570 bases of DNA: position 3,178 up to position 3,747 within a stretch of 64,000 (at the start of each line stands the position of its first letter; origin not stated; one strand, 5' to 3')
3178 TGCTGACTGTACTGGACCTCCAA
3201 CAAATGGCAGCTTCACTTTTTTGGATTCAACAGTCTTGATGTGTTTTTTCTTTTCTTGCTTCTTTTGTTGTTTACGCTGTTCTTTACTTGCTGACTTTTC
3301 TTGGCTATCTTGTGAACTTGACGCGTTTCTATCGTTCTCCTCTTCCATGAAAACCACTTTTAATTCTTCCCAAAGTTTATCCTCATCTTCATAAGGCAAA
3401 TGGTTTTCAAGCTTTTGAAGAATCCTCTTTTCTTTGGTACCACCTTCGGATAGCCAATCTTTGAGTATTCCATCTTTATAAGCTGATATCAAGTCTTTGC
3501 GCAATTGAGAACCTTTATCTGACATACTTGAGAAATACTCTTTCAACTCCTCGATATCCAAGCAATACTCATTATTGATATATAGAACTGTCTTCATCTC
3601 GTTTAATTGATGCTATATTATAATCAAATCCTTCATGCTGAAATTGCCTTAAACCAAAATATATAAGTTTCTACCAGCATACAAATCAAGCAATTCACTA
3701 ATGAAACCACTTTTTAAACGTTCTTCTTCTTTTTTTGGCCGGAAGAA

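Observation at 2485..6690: AT-rich four-gene cassette (acidic protein, repeat-tailed protein, two-domain classical AAA+ ATPase, cytoplasmic FGE-fold protein): candidate undescribed conflict/defence system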

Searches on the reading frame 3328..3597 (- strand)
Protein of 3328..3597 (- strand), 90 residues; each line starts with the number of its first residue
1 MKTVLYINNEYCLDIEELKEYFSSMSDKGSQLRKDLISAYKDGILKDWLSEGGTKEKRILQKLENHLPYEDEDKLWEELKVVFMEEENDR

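Call 23: find_homologous_proteins(query=window:3328-3597:-, max_evalue=0.01)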
Query window:3328-3597:-: 26 candidates shared short words with the query, none scored E <= 0.01.

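Call 42: search_protein_representatives(protein=window:3343-3597:-)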
Query: 85 residues. Proteins with E-value up to 0.001 (for the whole library): 73; up to 1e-10: 4; up to 1e-30: 1. The best 73 are listed.
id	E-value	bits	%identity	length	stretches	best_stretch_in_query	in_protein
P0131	5.5e-38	144.9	99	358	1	13-85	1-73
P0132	1.0e-18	83.5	37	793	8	29-54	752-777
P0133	2.0e-18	82.6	33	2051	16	12-45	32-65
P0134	4.9e-11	59.0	44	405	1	1-70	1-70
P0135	7.0e-10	55.3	36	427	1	1-83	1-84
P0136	9.8e-10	54.9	38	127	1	1-84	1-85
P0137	1.6e-09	54.2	43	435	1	1-68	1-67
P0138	1.8e-09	54.1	45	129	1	2-65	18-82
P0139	7.1e-09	52.1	40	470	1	2-83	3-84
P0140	1.0e-08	51.6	42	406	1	1-67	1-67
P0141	1.6e-08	51.0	38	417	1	2-79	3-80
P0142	2.7e-08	50.3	39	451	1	2-70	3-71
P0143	2.9e-08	50.2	41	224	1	2-69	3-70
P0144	3.7e-08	49.8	38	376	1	1-68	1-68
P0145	5.4e-08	49.3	37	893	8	19-61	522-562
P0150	2.9e-07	47.0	39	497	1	2-83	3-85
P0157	1.5e-06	44.7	48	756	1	3-60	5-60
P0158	1.7e-06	44.5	46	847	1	3-61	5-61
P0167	5.4e-06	42.9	44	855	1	3-61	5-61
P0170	8.3e-06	42.3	36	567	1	1-83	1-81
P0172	1.1e-05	41.9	43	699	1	1-63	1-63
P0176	3.1e-05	40.5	35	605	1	1-84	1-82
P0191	4.8e-04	36.7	36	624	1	1-69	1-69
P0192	4.9e-04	36.7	40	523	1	3-57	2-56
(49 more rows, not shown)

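Call 62: search_solved_structures(query=A4, max_evalue=10)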
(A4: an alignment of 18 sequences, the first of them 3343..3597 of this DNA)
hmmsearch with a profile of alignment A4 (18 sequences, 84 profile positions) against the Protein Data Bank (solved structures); distinct sequences matched with E-value up to 10: 19.
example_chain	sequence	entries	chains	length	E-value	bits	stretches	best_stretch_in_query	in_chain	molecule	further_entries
6oms_A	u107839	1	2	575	0.0088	19.4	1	31-56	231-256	4-substituted benzoates-glutamate ligase GH3.12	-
4epm_A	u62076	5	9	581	0.0089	19.4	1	31-56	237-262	4-substituted benzoates-glutamate ligase GH3.12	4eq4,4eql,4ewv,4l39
1j08_A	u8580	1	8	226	0.063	16.7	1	2-38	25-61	glutaredoxin-like protein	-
3wkl_A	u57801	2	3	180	0.09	16.2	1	3-23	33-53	Putative Zinc Metalloprotease AQ_1964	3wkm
6icc_A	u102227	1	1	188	0.12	15.8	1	3-23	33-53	PDZ tandem fragment with PA tag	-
6al1_A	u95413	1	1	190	0.12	15.8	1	3-23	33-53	PDZ tandem fragment with PA tag insertion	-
7cqc_A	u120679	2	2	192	0.12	15.8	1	3-23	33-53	Putative zinc metalloprotease aq_1964,PA14 from Podoplanin,Putative zinc metalloprotease a | Putative zinc metalloprotease aq_1964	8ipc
6icf_A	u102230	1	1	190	0.24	14.8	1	3-23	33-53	Putative zinc metalloprotease aq_1964,Putative zinc metalloprotease aq_1964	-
6akq_A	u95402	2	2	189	0.24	14.8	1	3-23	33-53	PDZ tandem fragment of A. aeolicus site-2 protease homolog with the PA tag insertion | PDZ tandem fragment with PA tag insertion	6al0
9y7v_D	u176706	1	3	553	0.4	14.1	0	36-72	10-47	Dihydrolipoyllysine-residue acetyltransferase component of pyruvate dehydrogenase complex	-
9fqr_Xx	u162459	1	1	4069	0.51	13.8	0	33-69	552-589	putative malate dehydrogenase 1B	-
7uea_C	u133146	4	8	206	0.66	13.4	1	7-27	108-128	Cytochrome c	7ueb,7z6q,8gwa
8bie_A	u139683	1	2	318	0.77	13.2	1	12-53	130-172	methyltransferase Plu4894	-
3u7i_A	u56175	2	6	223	0.85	13.1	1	15-77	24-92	FMN-dependent NADH-azoreductase 1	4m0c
9j82_A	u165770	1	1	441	0.93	12.9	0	3-23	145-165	Putative zinc metalloprotease aq_1964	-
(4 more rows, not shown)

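Call 89: search_protein_families(library=pfam, proteins=[P0157, P0158, P0167, P0172, P0176, P0170, P0191, P0192, P0150, P0139], max_evalue=0.001)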
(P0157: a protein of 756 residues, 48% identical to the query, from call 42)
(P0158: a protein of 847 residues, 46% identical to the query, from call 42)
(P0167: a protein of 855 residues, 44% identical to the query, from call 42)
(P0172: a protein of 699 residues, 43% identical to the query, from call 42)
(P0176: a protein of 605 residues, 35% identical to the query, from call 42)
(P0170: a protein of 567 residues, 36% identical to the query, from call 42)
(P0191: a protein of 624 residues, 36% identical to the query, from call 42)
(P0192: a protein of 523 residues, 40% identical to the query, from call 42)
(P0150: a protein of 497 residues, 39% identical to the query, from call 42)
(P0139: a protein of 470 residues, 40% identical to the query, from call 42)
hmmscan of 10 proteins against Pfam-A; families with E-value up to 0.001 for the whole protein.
P0157 (756 aa): 1 family
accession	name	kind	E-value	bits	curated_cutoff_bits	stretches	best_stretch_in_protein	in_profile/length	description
PF14903.11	WG_beta_rep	-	1.5e-12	47.7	25.6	1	724-744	2-22/35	WG containing repeat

P0158 (847 aa): 2 families
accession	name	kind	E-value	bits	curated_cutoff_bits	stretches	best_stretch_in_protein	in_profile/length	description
PF14903.11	WG_beta_rep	-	3.6e-10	40.1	25.6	1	815-835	2-22/35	WG containing repeat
PF14041.11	Lipoprotein_21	-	0.00072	20.1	25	0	229-297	7-75/87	LppP/LprE lipoprotein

P0167 (855 aa): 1 family
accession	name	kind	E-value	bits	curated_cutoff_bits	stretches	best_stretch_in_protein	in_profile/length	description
PF14903.11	WG_beta_rep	-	7.5e-09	35.9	25.6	1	823-843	2-22/35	WG containing repeat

P0172 (699 aa): 0 families

P0176 (605 aa): 1 family
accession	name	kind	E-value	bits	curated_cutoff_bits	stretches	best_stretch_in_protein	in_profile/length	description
PF03781.23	FGE-sulfatase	-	2e-44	152.6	23.3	1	377-593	4-254/255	Sulfatase-modifying factor enzyme 1-like domain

P0170 (567 aa): 1 family
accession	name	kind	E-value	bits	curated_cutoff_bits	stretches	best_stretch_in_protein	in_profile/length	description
PF03781.23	FGE-sulfatase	-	4.4e-18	66.3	23.3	1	262-402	90-254/255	Sulfatase-modifying factor enzyme 1-like domain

P0191 (624 aa): 2 families
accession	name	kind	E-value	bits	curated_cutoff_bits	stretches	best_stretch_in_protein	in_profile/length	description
PF08238.18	Sel1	-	1.8e-25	88.9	30.7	3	545-582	1-36/36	Sel1 repeat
PF03781.23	FGE-sulfatase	-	2.7e-22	80.1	23.3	1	237-425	5-254/255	Sulfatase-modifying factor enzyme 1-like domain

P0192 (523 aa): 1 family
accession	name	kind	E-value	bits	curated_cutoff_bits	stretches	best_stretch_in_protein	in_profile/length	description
PF03781.23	FGE-sulfatase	-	2.9e-27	96.4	23.3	1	189-368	4-191/255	Sulfatase-modifying factor enzyme 1-like domain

P0150 (497 aa): 1 family
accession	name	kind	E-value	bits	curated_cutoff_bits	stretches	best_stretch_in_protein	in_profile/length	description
PF03781.23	FGE-sulfatase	-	1.7e-30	106.9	23.3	1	234-459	4-254/255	Sulfatase-modifying factor enzyme 1-like domain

P0139 (470 aa): 1 family
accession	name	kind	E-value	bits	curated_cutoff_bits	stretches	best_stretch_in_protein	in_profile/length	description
PF03781.23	FGE-sulfatase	-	3.7e-39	135.4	23.3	1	258-469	4-254/255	Sulfatase-modifying factor enzyme 1-like domain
